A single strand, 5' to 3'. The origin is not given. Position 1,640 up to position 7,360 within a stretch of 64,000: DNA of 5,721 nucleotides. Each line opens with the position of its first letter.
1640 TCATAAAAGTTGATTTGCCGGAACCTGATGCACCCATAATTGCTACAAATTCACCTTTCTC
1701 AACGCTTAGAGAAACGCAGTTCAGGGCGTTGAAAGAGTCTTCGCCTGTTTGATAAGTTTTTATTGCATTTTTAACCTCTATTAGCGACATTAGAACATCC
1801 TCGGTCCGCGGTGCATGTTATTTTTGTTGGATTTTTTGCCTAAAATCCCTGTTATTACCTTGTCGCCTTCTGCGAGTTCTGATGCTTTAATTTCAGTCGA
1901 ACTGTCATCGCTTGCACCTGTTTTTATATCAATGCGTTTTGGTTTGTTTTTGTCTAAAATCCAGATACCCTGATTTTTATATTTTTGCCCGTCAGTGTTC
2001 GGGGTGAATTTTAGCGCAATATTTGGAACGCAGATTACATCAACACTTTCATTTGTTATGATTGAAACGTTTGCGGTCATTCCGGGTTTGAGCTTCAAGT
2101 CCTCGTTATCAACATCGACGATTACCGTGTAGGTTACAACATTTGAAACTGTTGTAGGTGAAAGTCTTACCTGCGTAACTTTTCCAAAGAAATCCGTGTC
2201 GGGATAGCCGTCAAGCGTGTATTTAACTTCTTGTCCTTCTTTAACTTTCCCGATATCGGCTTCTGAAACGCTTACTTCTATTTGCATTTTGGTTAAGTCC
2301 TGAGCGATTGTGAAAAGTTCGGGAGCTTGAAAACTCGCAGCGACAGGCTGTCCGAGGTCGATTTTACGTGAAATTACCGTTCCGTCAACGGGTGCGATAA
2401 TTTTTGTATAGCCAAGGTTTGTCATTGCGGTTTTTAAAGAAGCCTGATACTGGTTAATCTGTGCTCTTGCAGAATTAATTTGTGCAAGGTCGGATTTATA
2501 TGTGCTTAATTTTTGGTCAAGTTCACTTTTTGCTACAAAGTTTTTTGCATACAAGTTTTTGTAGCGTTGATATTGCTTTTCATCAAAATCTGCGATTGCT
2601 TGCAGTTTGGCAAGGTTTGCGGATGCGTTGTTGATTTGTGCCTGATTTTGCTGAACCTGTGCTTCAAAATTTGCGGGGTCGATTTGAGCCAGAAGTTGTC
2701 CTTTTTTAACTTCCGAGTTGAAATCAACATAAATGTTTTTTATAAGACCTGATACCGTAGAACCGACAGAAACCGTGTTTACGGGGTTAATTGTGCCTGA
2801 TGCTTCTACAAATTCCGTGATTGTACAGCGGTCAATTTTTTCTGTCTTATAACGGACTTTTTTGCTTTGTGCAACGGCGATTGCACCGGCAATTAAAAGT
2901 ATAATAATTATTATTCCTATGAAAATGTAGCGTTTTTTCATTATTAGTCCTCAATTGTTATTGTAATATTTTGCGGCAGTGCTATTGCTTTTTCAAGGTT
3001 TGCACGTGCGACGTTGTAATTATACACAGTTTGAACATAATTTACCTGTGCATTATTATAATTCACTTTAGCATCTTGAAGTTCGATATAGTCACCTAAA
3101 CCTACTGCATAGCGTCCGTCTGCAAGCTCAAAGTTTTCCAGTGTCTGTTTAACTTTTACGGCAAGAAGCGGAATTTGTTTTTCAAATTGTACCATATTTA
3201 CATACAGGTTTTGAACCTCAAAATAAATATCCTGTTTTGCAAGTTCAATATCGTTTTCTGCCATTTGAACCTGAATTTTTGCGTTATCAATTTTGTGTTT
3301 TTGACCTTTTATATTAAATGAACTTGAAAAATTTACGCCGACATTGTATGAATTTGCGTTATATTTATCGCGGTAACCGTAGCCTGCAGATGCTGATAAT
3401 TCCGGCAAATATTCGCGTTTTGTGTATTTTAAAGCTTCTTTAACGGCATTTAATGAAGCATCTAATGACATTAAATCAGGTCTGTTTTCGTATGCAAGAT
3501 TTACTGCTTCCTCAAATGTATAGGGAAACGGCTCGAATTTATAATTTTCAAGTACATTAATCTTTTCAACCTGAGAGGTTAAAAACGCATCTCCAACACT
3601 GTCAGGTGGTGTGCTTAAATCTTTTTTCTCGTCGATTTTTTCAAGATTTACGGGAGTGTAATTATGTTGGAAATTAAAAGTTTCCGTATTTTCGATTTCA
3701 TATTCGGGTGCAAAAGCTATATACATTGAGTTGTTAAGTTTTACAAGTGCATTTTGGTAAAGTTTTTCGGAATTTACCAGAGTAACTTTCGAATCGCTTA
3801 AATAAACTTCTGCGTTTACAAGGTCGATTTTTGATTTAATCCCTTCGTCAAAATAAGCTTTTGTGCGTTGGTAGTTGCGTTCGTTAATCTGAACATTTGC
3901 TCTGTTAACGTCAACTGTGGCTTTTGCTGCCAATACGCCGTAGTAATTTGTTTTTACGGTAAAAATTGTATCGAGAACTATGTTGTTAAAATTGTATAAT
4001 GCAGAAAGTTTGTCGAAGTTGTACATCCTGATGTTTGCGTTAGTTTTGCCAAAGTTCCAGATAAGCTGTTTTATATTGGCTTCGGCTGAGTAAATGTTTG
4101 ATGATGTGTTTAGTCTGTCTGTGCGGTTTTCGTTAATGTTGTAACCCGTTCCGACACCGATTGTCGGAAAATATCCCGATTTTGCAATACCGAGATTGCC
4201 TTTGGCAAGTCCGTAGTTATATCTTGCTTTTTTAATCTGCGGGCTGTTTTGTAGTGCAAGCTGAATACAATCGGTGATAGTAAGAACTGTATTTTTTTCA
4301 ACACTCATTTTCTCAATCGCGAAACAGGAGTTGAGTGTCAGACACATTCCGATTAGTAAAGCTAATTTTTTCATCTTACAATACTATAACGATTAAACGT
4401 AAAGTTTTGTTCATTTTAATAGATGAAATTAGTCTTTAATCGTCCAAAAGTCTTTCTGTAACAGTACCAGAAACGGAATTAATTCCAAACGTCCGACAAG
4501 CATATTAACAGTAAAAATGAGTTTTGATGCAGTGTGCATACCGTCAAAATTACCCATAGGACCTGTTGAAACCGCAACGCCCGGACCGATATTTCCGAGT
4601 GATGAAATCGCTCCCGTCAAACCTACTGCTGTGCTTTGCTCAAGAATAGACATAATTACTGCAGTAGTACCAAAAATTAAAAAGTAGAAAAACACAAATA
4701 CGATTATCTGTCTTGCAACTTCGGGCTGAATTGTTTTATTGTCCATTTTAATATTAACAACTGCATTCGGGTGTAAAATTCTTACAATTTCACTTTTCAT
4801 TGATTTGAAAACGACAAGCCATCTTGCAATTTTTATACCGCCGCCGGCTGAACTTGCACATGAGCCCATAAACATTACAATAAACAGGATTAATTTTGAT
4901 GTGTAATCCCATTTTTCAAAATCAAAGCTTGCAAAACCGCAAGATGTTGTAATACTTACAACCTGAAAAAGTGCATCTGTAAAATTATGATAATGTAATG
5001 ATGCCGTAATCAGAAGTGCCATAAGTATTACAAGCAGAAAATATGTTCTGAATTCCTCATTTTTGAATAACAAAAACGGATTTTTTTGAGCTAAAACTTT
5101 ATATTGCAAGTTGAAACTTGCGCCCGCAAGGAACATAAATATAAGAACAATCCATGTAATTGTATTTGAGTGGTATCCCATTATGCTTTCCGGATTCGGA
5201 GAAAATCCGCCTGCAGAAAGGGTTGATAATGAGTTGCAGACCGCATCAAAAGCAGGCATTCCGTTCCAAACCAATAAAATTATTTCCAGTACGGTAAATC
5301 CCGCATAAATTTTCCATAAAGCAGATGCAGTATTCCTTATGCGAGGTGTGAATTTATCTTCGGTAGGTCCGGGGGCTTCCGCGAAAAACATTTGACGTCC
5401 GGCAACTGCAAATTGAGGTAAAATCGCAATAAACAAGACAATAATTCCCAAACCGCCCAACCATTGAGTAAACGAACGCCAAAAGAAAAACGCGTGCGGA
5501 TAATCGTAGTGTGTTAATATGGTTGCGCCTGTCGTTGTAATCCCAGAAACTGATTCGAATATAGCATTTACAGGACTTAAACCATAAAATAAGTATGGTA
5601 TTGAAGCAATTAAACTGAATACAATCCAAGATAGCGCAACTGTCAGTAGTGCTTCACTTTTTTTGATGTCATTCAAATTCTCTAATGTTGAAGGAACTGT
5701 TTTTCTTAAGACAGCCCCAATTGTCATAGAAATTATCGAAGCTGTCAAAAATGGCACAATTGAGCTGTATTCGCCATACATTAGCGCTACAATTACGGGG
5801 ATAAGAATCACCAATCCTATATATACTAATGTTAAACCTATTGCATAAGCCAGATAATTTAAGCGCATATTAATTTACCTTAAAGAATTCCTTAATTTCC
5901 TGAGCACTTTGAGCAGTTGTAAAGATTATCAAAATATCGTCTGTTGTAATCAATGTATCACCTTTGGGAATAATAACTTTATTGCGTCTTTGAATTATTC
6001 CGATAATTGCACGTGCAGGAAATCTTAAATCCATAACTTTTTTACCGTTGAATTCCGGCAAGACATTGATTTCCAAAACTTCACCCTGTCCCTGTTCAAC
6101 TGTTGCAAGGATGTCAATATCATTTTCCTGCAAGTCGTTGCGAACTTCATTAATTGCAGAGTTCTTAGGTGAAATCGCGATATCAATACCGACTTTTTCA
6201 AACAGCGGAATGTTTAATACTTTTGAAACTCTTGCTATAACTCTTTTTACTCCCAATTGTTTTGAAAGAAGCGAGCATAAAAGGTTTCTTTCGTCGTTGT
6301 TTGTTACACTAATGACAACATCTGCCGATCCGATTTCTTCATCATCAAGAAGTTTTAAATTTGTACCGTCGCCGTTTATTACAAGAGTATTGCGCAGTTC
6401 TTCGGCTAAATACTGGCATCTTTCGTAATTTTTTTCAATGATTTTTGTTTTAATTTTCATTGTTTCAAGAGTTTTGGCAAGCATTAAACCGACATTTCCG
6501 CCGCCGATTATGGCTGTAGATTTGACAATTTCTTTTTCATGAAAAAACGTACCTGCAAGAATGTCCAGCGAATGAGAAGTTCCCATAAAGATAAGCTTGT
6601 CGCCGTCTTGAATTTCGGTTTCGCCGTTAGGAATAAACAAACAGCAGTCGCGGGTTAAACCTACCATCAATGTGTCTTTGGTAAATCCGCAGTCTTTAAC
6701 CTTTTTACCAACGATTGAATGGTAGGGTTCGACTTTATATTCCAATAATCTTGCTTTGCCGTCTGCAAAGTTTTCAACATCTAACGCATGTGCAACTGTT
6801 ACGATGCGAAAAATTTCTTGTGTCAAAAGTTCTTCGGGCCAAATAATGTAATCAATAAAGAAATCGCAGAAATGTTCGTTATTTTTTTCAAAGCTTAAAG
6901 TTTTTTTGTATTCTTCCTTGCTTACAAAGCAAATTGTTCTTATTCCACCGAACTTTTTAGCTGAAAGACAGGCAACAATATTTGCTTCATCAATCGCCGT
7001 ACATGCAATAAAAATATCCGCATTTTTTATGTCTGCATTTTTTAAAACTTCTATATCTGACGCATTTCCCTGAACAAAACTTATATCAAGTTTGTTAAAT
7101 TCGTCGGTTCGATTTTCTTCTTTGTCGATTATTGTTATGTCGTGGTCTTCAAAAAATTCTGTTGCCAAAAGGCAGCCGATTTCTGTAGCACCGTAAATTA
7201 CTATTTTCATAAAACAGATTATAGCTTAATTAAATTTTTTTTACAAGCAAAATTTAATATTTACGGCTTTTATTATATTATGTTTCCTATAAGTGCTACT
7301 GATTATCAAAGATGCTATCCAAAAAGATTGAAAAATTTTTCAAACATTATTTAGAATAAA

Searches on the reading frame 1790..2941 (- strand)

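Call 54: search_protein_families(library=pfam, proteins=[window:1790-2941:-], max_evalue=0.00001)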
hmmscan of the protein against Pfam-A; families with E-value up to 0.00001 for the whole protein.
window:1790-2941:- (383 aa): 2 families
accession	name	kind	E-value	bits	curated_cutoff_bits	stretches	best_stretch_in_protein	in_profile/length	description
PF16576.10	HlyD_D23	-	5.7e-25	88.3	30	1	45-290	6-214/214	Barrel-sandwich domain of CusB or HlyD membrane-fusion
PF13437.12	HlyD_3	-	2.1e-18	67.4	22.2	1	181-287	2-106/106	HlyD family secretion protein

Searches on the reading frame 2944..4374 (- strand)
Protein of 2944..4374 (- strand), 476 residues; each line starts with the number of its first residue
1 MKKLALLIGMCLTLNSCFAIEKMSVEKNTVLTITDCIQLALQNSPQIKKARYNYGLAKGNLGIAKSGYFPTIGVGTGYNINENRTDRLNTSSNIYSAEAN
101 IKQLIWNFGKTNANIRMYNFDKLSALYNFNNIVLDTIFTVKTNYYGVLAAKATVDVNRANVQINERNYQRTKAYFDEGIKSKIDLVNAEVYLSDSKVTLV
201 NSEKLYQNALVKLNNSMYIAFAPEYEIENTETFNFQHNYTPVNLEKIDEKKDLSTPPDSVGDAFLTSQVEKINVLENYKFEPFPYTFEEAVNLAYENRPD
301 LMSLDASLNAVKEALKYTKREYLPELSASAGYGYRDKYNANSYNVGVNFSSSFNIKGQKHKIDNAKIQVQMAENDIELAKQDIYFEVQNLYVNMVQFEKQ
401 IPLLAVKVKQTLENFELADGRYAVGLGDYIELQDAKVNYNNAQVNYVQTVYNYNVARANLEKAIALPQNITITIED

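Call 54: search_protein_families(library=pfam, proteins=[window:2944-4374:-], max_evalue=0.00001)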
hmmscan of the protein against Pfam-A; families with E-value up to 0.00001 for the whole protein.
window:2944-4374:- (476 aa): 1 family
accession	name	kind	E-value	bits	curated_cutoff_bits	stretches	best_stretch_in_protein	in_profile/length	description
PF02321.23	OEP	-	1.7e-68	230.6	22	2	35-216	3-185/187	Outer membrane efflux protein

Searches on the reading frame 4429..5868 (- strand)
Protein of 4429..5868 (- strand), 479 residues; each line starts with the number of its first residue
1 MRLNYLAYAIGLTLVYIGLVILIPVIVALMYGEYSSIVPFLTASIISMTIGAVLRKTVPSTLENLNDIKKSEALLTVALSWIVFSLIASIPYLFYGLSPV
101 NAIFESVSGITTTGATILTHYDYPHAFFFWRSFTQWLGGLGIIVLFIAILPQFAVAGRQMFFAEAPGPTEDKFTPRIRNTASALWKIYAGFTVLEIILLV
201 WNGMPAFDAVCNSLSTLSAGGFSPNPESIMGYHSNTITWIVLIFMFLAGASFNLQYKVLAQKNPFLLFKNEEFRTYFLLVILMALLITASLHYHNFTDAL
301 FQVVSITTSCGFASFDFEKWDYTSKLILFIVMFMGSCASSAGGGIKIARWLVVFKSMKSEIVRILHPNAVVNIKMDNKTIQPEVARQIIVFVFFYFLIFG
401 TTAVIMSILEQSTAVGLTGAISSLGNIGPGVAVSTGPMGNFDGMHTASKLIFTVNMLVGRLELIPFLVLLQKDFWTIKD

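Call 54: search_protein_families(library=pfam, proteins=[window:4429-5868:-], max_evalue=0.00001)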
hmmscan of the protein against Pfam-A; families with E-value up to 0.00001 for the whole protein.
window:4429-5868:- (479 aa): 1 family
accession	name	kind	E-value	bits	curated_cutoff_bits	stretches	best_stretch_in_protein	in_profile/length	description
PF02386.22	TrkH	-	7.9e-59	199.9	27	2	64-279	26-273/502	Cation transport protein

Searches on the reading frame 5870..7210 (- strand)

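Call 54: search_protein_families(library=pfam, proteins=[window:5870-7210:-], max_evalue=0.00001)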
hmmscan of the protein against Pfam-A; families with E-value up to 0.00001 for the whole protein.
window:5870-7210:- (446 aa): 4 families
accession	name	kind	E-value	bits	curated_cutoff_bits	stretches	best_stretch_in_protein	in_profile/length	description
PF02254.24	TrkA_N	-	2e-50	170.4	23.8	2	233-348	2-116/116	TrkA-N domain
PF02080.26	TrkA_C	-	1.8e-22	79.5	27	2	387-444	12-71/71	TrkA-C domain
PF01262.27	AlaDh_PNT_C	-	4.5e-06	26.7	23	0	232-301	31-98/214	Alanine dehydrogenase/PNT, C-terminal domain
PF13241.12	NAD_binding_7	-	7.5e-06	26.9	22.1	0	230-310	8-76/104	Putative NAD(P)-binding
